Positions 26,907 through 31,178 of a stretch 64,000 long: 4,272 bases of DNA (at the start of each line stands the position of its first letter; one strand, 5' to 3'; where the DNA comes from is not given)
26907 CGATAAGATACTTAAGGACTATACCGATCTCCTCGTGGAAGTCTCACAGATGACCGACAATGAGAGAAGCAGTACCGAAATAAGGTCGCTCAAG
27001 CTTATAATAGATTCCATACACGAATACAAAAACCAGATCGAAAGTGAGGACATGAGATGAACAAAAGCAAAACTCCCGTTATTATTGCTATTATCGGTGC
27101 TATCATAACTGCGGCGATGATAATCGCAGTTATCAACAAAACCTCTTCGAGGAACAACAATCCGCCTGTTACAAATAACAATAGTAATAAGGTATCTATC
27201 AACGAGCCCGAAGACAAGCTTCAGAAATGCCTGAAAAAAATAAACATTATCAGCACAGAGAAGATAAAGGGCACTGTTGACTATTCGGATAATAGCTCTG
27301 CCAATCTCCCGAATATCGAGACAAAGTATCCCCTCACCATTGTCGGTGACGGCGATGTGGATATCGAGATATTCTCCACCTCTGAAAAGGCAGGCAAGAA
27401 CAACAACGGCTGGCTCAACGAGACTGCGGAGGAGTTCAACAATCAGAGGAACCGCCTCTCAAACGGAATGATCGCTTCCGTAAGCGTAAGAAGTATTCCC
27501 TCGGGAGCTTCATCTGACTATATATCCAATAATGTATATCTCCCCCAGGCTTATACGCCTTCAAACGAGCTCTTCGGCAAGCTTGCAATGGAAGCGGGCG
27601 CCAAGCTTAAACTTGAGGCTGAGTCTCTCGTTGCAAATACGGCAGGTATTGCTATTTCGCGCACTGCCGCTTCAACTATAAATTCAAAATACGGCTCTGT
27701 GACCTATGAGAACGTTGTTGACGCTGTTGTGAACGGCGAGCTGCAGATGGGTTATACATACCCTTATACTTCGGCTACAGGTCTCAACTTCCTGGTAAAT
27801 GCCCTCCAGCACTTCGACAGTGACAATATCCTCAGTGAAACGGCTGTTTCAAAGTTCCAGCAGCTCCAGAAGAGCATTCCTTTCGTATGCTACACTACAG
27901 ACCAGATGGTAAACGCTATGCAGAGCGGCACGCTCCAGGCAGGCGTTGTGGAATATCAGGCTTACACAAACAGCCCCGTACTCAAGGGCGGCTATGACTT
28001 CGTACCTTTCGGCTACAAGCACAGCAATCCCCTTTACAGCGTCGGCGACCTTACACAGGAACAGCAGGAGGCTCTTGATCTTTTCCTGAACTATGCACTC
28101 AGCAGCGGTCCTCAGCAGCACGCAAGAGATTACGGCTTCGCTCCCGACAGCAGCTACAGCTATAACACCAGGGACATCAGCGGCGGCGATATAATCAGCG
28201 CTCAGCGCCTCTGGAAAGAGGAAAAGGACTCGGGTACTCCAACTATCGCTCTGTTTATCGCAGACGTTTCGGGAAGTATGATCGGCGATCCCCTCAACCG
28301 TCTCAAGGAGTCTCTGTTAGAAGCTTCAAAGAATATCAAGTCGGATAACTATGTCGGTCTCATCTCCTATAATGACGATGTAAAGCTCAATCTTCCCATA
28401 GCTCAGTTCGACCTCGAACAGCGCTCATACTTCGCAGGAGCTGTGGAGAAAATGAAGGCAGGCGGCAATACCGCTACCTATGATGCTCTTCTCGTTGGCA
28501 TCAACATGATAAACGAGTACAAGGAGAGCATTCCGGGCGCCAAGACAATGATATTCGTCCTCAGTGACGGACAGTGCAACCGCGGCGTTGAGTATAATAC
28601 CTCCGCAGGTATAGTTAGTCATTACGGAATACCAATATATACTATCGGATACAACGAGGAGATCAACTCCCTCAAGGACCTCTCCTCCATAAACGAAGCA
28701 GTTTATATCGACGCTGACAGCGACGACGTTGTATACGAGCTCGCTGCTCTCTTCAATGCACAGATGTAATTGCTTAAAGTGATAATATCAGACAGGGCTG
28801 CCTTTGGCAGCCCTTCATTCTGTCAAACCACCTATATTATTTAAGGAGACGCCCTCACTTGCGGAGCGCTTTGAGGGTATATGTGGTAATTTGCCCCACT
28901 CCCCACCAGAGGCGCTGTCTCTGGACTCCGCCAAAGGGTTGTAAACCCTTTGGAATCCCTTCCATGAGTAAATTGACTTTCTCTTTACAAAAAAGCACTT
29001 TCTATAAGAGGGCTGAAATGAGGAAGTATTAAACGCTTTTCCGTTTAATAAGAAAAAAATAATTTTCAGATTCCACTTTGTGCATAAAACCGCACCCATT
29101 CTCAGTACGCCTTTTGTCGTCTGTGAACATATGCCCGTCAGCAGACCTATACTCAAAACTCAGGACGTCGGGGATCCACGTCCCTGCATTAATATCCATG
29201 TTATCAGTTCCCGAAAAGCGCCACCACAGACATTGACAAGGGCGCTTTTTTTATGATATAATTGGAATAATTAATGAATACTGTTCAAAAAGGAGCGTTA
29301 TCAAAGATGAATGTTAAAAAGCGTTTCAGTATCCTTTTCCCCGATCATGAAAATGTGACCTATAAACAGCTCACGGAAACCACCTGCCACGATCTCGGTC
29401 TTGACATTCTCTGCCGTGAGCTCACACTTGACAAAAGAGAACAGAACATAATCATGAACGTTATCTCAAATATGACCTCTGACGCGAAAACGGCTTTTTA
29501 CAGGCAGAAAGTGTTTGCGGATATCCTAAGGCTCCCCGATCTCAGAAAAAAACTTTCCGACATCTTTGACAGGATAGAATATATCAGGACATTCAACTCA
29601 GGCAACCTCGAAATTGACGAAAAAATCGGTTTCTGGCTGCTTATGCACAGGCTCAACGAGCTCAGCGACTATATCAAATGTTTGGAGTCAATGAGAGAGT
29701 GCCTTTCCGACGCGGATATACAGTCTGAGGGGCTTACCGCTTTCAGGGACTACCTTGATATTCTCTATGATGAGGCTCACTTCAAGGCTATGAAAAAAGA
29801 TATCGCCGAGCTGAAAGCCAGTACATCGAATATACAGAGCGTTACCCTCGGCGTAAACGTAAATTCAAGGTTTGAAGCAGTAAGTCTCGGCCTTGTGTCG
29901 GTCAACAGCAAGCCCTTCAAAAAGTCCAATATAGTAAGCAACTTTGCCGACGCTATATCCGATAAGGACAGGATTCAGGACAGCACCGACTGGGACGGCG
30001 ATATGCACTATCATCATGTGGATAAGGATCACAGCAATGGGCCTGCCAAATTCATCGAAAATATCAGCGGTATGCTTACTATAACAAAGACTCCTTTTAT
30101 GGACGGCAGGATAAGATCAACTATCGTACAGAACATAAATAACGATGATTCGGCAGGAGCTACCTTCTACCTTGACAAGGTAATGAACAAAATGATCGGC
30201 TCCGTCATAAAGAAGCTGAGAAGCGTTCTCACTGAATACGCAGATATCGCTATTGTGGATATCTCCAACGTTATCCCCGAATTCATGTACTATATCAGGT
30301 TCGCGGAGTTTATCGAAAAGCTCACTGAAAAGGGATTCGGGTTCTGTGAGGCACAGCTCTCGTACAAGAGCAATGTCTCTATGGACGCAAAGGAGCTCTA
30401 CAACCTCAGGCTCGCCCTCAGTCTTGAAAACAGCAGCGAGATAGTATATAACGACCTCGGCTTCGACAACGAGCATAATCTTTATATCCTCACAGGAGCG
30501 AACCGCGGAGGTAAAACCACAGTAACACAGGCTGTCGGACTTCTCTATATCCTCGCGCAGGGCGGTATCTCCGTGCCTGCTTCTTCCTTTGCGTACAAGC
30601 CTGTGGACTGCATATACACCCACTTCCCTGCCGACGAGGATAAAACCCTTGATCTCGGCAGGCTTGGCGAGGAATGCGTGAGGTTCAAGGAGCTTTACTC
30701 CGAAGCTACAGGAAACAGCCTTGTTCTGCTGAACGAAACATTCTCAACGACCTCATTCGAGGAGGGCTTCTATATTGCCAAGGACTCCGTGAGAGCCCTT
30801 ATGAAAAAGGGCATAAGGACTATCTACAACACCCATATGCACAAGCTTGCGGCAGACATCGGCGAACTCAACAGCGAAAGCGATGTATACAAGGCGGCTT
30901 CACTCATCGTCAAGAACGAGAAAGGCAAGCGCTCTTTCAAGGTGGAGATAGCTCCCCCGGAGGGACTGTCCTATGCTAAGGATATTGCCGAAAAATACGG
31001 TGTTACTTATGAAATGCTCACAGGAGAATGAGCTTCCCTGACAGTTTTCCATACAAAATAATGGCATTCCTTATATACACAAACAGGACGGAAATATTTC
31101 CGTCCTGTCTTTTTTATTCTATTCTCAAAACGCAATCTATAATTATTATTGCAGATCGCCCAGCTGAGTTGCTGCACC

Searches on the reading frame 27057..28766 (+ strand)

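Call 94: search_protein_families(library=pfam, proteins=[window:27057-28766:+], max_evalue=0.0001)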
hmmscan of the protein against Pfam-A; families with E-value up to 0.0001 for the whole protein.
window:27057-28766:+ (570 aa): 3 families
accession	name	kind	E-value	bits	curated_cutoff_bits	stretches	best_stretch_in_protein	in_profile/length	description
PF00092.34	VWA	-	1.6e-15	58.2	23.8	1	400-557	4-167/174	von Willebrand factor type A domain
PF13519.12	VWA_2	-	6.6e-10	40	27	1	399-506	2-107/107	von Willebrand factor type A domain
PF13531.11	SBP_bac_11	-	5.7e-08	33.2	25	1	115-361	8-226/227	Bacterial extracellular solute-binding protein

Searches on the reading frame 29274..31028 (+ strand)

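Call 72: search_protein_families(library=pfam, proteins=[window:29274-31028:+], max_evalue=0.001)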
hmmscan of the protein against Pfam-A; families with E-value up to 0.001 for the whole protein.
window:29274-31028:+ (585 aa): 1 family
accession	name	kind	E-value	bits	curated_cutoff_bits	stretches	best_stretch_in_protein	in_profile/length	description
PF00488.27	MutS_V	-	1.2e-20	74.7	30.2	1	405-560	2-154/188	MutS domain V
